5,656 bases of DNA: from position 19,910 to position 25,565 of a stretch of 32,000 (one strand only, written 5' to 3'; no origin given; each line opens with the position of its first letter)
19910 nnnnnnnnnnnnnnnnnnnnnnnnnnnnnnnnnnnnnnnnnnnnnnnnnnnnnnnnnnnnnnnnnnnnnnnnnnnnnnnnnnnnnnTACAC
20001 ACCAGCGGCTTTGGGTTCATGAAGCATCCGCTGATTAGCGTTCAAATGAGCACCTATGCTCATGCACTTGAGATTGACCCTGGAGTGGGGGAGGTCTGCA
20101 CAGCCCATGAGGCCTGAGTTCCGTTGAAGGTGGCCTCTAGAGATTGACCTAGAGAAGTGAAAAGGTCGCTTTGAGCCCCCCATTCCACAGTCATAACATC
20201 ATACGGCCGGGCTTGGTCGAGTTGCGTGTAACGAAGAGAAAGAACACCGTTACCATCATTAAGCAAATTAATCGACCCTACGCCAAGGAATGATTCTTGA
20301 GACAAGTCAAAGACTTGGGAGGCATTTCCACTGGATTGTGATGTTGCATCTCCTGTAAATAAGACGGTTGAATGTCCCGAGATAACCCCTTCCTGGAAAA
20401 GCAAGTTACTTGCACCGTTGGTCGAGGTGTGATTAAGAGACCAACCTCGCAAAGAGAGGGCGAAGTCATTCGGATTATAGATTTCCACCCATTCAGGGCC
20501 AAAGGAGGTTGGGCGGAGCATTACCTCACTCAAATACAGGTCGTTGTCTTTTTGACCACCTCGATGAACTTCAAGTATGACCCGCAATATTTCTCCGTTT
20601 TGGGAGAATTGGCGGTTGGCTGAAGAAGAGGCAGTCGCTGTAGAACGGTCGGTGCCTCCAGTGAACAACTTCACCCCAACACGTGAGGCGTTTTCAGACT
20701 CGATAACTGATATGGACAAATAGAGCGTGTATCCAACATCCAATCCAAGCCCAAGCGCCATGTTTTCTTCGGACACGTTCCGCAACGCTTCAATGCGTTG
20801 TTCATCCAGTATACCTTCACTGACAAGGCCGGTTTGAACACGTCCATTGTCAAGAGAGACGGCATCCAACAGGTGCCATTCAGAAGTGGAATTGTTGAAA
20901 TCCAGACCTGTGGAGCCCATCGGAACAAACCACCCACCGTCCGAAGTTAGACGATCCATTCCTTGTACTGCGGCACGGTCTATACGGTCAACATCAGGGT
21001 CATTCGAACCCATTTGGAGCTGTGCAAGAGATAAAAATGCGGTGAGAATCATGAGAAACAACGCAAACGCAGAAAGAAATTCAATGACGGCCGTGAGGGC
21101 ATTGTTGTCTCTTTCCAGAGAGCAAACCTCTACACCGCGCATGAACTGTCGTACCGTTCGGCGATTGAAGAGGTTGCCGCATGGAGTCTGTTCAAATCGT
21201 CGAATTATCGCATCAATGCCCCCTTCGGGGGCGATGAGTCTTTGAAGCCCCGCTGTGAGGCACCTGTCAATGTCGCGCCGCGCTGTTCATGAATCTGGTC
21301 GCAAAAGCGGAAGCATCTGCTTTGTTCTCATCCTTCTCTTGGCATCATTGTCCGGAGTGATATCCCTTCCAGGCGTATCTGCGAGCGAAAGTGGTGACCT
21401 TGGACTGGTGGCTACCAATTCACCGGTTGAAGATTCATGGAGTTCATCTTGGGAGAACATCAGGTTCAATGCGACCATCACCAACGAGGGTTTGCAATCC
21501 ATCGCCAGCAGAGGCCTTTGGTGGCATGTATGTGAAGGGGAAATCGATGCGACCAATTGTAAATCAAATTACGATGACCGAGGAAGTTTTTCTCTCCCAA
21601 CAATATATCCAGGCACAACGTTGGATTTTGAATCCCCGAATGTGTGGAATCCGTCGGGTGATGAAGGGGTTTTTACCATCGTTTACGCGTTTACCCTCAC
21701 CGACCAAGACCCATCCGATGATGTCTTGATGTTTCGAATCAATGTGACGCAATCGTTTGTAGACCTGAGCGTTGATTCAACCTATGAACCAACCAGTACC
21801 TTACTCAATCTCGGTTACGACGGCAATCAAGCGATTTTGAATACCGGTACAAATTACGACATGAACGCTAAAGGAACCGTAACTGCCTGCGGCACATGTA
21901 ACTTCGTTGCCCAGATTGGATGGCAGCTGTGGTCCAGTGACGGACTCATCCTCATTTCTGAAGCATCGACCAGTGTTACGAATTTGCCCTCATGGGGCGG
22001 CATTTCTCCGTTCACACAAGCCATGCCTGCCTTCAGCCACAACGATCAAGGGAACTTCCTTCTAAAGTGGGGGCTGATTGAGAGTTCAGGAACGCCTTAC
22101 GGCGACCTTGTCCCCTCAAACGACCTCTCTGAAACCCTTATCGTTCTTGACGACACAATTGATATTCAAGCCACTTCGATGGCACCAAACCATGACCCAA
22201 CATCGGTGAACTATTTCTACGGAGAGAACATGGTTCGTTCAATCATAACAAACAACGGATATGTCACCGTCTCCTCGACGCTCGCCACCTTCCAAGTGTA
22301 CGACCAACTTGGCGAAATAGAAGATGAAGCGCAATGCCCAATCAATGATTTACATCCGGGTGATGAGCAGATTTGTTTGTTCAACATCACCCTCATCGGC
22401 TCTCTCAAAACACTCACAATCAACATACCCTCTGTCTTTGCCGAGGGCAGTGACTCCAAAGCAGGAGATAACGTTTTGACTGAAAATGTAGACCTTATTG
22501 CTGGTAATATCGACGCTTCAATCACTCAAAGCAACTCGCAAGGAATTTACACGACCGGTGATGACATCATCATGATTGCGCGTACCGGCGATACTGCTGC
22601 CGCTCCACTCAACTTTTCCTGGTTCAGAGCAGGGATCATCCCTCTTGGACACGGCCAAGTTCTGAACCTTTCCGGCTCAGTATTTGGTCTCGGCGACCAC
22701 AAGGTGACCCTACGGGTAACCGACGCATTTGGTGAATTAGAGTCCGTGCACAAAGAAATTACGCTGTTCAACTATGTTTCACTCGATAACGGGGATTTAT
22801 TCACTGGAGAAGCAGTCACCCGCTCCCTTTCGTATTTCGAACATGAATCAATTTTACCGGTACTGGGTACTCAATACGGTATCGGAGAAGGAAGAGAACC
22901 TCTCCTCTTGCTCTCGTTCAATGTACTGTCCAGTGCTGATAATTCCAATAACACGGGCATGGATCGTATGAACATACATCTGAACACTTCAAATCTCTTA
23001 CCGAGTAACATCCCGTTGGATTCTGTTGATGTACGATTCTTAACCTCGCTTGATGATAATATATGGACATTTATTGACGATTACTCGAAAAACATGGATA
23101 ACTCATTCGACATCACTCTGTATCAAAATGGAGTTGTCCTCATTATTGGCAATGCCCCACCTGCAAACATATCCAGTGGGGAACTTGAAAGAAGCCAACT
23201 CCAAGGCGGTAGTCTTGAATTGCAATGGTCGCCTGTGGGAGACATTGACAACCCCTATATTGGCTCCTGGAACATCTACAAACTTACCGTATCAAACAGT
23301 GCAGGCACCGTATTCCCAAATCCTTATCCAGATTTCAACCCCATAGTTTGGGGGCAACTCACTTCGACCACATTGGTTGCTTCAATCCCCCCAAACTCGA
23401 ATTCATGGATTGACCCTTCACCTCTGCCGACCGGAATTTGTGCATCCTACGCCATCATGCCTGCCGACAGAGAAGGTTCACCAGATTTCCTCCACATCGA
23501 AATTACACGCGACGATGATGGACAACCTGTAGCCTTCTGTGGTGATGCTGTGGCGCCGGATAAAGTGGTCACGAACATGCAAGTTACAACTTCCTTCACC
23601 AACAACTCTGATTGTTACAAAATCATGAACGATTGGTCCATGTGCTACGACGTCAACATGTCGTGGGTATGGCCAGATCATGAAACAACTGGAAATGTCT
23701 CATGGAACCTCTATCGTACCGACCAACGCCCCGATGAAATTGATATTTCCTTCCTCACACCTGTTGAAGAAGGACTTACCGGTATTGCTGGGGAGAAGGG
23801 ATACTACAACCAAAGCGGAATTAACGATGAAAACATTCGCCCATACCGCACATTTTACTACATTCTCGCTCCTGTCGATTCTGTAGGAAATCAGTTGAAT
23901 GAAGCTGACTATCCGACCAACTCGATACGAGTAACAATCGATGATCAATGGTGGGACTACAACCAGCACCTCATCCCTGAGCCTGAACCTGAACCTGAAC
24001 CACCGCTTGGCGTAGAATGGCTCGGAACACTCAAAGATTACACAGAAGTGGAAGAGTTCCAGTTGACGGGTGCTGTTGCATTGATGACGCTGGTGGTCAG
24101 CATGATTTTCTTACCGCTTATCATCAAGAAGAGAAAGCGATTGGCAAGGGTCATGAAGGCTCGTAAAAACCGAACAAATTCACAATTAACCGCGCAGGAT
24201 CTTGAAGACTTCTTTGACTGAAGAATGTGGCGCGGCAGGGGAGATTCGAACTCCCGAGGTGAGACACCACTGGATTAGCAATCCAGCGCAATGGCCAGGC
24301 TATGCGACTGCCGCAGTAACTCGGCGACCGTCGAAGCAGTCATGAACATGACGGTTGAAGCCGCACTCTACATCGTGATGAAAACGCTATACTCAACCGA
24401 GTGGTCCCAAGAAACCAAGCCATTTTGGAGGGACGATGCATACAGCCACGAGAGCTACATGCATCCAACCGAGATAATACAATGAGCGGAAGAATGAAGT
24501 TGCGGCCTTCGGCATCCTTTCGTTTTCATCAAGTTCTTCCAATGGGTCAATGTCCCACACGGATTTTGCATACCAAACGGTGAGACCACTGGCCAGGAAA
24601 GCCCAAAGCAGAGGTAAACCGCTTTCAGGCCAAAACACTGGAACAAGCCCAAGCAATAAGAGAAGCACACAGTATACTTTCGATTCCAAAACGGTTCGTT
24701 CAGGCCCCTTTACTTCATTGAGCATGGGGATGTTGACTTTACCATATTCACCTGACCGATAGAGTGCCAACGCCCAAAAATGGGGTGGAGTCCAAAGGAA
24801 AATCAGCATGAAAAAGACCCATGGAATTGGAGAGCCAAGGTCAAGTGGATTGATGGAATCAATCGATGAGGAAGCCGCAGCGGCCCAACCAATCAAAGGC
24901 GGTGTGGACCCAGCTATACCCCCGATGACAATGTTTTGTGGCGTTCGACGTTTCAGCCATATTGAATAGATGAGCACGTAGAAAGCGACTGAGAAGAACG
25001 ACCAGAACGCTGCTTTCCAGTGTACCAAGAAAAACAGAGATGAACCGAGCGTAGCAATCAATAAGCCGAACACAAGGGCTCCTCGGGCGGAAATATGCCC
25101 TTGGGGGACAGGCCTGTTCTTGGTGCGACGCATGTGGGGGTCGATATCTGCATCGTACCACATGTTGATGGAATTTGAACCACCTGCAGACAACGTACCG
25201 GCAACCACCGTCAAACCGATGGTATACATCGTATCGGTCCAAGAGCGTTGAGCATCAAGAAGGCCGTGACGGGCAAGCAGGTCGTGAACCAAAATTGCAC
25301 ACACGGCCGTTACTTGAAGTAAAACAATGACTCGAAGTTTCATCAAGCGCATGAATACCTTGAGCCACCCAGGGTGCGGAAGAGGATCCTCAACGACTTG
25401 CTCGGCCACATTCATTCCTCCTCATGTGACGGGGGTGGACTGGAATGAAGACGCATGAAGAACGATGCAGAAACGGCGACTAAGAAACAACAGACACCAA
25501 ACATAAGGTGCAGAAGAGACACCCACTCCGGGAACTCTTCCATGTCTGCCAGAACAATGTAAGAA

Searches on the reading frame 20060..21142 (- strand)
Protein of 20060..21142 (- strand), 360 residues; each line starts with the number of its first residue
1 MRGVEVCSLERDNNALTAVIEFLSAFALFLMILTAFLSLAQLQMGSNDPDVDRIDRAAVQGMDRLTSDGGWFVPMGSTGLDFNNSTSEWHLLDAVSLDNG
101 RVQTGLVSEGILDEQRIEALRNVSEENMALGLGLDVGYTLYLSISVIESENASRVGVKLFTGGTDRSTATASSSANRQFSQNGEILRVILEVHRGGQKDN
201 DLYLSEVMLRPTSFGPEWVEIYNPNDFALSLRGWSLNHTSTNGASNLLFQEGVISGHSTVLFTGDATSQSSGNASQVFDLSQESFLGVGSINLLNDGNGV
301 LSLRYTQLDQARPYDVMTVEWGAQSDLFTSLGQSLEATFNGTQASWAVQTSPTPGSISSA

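Call 3: search_protein_families(library=pfam, proteins=[window:20060-21142:-], max_evalue=1)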
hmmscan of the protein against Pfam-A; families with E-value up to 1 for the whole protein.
window:20060-21142:- (360 aa): 1 family
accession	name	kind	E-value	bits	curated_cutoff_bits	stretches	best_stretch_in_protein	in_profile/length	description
PF00932.25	LTD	-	4e-11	43.7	34.3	1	199-305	5-107/109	Lamin Tail Domain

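Call 4: search_protein_families(library=ncbifam, proteins=[window:20060-21142:-], max_evalue=1)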
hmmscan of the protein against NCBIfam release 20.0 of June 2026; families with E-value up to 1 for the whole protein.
window:20060-21142:- (360 aa): 1 family
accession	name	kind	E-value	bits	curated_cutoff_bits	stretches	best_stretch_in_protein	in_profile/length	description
NF041013.1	T4P_ComGE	equivalog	0.23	11.6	49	1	19-40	8-29/83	competence type IV pilus minor pilin ComGE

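Call 72: find_homologous_proteins(query=window:20060-21142:-, max_evalue=0.001)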
Query window:20060-21142:- (360 aa): 341 proteins with E <= 0.001 among 7249 candidates; the best 120 are listed.
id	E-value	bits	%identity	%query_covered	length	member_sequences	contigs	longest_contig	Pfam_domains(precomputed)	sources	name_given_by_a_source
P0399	3.2e-230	781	100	100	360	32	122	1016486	PF00932.26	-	-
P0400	2.9e-207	705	89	100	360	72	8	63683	PF00932.26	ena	-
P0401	2.4e-197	673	85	99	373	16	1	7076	PF00932.26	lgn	-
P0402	1.5e-184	631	79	99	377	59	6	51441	PF00932.26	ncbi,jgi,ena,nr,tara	ncbi:MAG: hypothetical protein CMA09_01070 [Euryarchaeota archaeon]|nr:hypothetical protein [Euryarc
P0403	2.2e-180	617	77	99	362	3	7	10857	PF00932.26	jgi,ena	-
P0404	1.9e-179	614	77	99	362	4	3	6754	PF00932.26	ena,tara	tara:strand:- start:1701 stop:2789 length:1089 start_codon:yes stop_codon:yes gene_type:complete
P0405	2.0e-179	614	78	99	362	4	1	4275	PF00932.26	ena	-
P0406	2.0e-179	614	77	99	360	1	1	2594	PF00932.26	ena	-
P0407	3.2e-179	613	77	99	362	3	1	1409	PF00932.26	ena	-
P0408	4.4e-179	613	78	99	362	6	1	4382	PF00932.26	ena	-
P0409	4.4e-179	613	77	99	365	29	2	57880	PF00932.26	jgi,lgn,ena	jgi:hypothetical protein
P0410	1.3e-178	611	77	99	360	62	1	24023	PF00932.26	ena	-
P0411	7.8e-178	609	79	96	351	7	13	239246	PF00932.26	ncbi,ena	-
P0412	5.0e-177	606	78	99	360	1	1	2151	PF00932.26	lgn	-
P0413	9.4e-177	605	76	99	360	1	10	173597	PF00932.26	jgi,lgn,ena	jgi:hypothetical protein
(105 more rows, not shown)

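Call 78: search_protein_families(library=padloc, proteins=[window:20060-21142:-], max_evalue=0.01)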
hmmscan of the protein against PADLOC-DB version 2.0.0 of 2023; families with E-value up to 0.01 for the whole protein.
window:20060-21142:- (360 aa): 0 families

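Call 79: predict_structure(alignment_id=A3)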
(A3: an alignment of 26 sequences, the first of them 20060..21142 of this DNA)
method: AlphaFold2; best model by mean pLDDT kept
length: 360 residues; sequences in the alignment: 26
mean_pLDDT: 81.6   pTM: 0.72
mean pLDDT of the five models: 81.6, 81.0, 79.8, 78.8, 74.7
residues with pLDDT >= 90: 103; 70-90: 200; 50-70: 38; < 50: 19
segments of 3 or more residues with pLDDT < 50: 1-11, 289-296
pLDDT, mean of each block of 10 residues (from residue 1): 43 69 91 84 58 84 88 90 90 89 89 92 91 86 93 89 88 92 92 84 86 75 91 85 79 89 81 84 62 56 73 76 78 83 83 76
secondary structure, 60 per line:
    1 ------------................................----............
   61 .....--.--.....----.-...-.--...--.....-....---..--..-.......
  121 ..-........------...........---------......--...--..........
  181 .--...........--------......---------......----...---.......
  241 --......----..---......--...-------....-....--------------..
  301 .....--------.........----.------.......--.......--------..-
elements in order: H13-44 H49-65 E71-75 H94-98 E100-103 H114-122 H125-131 E138-148 E158-163 E171-181 E184-194 E203-208 E218-223 E228-230 E234-240 E243-248 E258-263 E276-279 H281-284 E299-305 E314-322 E334-340 E343-349

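Call 82: fold_search(model_id=the predicted structure, library=pdb)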
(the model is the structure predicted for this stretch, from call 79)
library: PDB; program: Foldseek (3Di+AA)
matches with E <= 10: 686; with E <= 0.001: 4
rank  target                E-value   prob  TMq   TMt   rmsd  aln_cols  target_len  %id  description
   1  7yvd_C                5.5e-04  1.00  0.21  0.53  16.1       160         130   11  The crystal structure of the progerin C-terminal peptide and the Ig-like domain of lamin A/C (released 2023-08-30)
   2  7crg_A                7.3e-04  1.00  0.22  0.52  16.0       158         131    9  Beta-strand-mediated dimeric formation of the extended Ig-like domains of human lamin A/C (released 2021-08-25)
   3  2kpw_MODEL_1_A        7.8e-04  1.00  0.21  0.54   5.9       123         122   10  NMR solution structure of Lamin-B1 protein from Homo sapiens: Northeast Structural Genomics Consortium MEGA ta (released 2009-11-10)
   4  7crg_B                8.7e-04  1.00  0.23  0.58  16.5       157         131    9  Beta-strand-mediated dimeric formation of the extended Ig-like domains of human lamin A/C (released 2021-08-25)
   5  6ghd_F                2.7e-03  1.00  0.23  0.60   7.1       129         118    9  Structural analysis of the ternary complex between lamin A/C, BAF and emerin identifies an interface disrupted in auto (released 2018-08-08)
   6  6rpr_B                4.5e-03  1.00  0.21  0.56   7.3       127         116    9  LEM domain of Emerin mutant T43I in complex with BAF dimer and the Igfold of the lamin A/C (released 2020-03-04)
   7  3jt0_B                5.4e-03  1.00  0.24  0.69   4.0       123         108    9  Crystal Structure of the C-terminal fragment (426-558) Lamin-B1 from Homo sapiens, Northeast Structural Genomics Conso (released 2009-09-22)
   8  3umn_A                7.2e-03  1.00  0.23  0.61  12.2       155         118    8  Crystal Structure of Lamin-B1 (released 2011-11-30)
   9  6ghd_B                7.2e-03  0.99  0.21  0.56   7.3       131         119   10  Structural analysis of the ternary complex between lamin A/C, BAF and emerin identifies an interface disrupted in auto (released 2018-08-08)
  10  3umn_B                7.2e-03  0.99  0.21  0.54   7.0       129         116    8  Crystal Structure of Lamin-B1 (released 2011-11-30)
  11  3jt0_A                7.2e-03  0.99  0.19  0.53   6.9       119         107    9  Crystal Structure of the C-terminal fragment (426-558) Lamin-B1 from Homo sapiens, Northeast Structural Genomics Conso (released 2009-09-22)
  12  1ifr                  7.6e-03  1.00  0.22  0.59   5.7       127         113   12  Structure of Lamin A/C Globular Domain (released 2002-07-17)
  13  5iz5_B                2.7e-02  0.21  0.14  0.08  21.1       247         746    8  Human GIVD cytosolic phospholipase A2 (released 2016-06-08)
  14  4q1z                  3.5e-02  0.69  0.24  0.22  13.5       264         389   10  Crystal structure of a DUF4876 family protein (BT_1938) from Bacteroides thetaiotaomicron VPI-5482 at 2.50 A resolution (released 2014-04-23)
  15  9i1y_B                4.0e-02  0.57  0.21  0.27  12.3       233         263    9  WxLIP from Enterococcus faecium (released 2026-01-28)
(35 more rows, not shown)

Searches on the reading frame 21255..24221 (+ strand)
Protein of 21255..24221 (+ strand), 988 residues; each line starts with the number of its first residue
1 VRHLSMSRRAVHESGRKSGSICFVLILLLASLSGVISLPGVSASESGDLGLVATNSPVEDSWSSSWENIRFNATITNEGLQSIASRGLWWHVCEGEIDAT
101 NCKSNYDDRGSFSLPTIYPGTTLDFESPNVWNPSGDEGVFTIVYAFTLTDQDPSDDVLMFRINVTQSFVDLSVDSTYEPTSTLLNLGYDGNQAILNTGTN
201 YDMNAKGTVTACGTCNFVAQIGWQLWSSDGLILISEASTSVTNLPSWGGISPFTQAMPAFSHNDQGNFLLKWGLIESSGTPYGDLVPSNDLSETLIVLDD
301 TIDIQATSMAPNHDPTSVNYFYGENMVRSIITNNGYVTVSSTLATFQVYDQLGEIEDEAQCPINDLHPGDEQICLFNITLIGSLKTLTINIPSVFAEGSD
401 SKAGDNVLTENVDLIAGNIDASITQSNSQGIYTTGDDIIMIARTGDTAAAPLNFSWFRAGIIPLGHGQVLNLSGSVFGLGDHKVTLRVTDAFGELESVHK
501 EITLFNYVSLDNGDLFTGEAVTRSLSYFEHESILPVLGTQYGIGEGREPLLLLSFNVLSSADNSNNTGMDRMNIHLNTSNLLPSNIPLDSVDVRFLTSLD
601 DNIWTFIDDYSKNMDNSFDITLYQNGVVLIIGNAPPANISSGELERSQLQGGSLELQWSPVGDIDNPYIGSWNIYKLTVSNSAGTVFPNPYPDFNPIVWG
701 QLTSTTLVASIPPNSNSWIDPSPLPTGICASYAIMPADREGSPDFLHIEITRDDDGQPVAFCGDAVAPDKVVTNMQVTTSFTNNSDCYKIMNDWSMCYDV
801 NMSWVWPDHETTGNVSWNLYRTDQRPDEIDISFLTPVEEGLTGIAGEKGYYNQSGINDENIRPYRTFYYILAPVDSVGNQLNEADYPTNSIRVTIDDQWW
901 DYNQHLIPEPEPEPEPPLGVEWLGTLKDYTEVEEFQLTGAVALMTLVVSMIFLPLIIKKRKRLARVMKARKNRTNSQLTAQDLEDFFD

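Call 10: search_protein_families(library=pfam, proteins=[window:21255-24221:+], max_evalue=0.001)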
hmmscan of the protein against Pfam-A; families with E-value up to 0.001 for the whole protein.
window:21255-24221:+ (988 aa): 0 families

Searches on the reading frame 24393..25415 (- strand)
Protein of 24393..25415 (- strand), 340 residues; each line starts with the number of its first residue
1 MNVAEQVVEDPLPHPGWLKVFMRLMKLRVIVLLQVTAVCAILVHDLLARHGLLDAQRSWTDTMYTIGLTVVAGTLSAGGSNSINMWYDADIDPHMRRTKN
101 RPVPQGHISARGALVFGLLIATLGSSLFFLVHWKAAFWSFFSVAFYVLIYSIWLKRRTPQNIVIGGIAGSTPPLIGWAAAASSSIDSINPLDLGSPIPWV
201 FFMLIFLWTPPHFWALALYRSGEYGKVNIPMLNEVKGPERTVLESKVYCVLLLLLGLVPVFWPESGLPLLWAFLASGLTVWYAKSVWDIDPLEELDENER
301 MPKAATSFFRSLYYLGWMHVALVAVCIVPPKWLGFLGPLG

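Call 10: search_protein_families(library=pfam, proteins=[window:24393-25415:-], max_evalue=0.001)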
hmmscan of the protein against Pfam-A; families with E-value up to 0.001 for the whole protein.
window:24393-25415:- (340 aa): 1 family
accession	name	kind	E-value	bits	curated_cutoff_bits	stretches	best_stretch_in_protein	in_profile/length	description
PF01040.23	UbiA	-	1.8e-54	185.2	34.2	1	55-291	12-237/250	UbiA prenyltransferase family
